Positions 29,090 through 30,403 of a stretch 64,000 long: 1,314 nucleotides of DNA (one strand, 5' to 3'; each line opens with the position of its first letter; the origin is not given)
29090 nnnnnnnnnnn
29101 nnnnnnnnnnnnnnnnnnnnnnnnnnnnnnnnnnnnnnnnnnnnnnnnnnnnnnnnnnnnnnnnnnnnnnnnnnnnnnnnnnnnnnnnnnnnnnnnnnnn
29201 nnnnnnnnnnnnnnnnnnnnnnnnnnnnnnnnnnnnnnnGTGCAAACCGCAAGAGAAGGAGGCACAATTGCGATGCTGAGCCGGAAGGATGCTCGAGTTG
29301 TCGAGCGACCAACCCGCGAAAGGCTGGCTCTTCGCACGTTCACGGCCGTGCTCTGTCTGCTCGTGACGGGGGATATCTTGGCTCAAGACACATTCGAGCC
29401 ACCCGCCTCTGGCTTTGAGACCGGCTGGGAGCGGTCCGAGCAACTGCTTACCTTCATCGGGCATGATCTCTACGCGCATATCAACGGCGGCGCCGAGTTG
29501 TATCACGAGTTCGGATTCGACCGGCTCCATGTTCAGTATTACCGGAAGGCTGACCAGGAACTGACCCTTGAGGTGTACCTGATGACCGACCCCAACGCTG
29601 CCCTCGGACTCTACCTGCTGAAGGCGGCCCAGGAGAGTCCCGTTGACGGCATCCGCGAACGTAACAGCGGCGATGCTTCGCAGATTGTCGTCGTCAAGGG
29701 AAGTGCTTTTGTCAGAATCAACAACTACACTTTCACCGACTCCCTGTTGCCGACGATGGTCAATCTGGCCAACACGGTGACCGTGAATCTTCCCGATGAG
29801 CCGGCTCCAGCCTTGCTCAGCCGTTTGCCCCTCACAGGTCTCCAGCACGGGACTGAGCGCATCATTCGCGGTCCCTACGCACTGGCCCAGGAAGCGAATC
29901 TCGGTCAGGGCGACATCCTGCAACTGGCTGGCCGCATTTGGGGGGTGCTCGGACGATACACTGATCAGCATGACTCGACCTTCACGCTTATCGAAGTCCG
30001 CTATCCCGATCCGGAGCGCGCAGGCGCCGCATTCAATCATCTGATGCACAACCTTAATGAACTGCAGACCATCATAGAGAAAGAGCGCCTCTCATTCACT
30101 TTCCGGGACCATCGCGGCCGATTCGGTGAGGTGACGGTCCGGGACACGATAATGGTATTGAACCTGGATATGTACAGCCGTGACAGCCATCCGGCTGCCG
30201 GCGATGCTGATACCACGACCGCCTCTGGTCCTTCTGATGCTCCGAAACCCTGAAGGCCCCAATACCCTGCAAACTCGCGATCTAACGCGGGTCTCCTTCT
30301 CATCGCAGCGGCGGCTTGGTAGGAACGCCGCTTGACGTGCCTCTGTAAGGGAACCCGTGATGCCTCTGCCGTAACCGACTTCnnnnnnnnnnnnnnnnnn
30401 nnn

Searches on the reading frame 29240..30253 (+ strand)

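Call 37: search_protein_families(library=pfam, proteins=[window:29240-30253:+], max_evalue=0.00001)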
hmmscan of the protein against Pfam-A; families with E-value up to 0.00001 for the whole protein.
window:29240-30253:+ (337 aa): 1 family
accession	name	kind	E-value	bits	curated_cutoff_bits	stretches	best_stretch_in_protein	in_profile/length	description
PF20244.3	DUF6599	-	7.2e-25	88.1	27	1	61-255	2-185/186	Family of unknown function (DUF6599)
